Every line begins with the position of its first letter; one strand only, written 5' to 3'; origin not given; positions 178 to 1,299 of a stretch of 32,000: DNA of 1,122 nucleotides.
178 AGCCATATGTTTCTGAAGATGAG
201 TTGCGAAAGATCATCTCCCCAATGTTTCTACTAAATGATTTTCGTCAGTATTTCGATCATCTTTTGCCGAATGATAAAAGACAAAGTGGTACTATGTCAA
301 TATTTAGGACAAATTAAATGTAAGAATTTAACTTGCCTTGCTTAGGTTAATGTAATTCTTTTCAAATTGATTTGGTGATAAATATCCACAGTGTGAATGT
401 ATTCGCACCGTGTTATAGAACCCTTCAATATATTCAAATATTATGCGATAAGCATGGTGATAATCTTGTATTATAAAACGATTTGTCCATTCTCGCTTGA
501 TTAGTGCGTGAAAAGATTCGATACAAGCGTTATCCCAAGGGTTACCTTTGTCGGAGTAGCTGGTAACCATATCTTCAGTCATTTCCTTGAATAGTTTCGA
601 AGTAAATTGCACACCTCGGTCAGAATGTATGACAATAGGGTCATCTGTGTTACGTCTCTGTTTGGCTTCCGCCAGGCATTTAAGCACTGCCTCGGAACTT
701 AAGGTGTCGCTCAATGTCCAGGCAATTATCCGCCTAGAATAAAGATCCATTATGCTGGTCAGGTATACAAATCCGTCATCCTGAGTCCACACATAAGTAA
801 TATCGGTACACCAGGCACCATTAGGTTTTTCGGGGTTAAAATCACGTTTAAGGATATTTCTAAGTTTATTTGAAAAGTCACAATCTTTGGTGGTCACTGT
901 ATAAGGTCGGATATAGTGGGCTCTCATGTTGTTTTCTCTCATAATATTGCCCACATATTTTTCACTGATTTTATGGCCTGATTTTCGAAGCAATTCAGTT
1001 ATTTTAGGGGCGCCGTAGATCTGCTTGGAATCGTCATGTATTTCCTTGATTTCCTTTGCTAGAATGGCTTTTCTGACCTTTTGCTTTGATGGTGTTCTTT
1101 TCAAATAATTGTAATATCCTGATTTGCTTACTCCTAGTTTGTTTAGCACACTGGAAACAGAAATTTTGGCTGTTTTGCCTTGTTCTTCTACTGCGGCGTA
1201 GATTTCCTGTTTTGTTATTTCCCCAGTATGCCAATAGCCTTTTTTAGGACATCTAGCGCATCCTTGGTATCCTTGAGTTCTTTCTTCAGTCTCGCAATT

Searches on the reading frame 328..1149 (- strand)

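Call 72: search_protein_families(library=pfam, proteins=[window:328-1149:-], max_evalue=0.00001)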
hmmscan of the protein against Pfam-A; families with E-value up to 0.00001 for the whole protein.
window:328-1149:- (273 aa): 4 families
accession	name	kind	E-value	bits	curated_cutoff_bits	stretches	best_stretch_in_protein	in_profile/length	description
PF00665.32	rve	-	2.3e-22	79.6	32.6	1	107-194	2-90/102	Integrase core domain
PF13276.12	HTH_21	-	4.8e-14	52.8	28.1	1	30-82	6-59/60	HTH-like domain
PF13683.12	rve_3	-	9.8e-12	44.9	26.5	1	196-259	5-67/67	Integrase core domain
PF13333.12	rve_2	-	3e-08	34.1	22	1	211-264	1-53/56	Integrase core domain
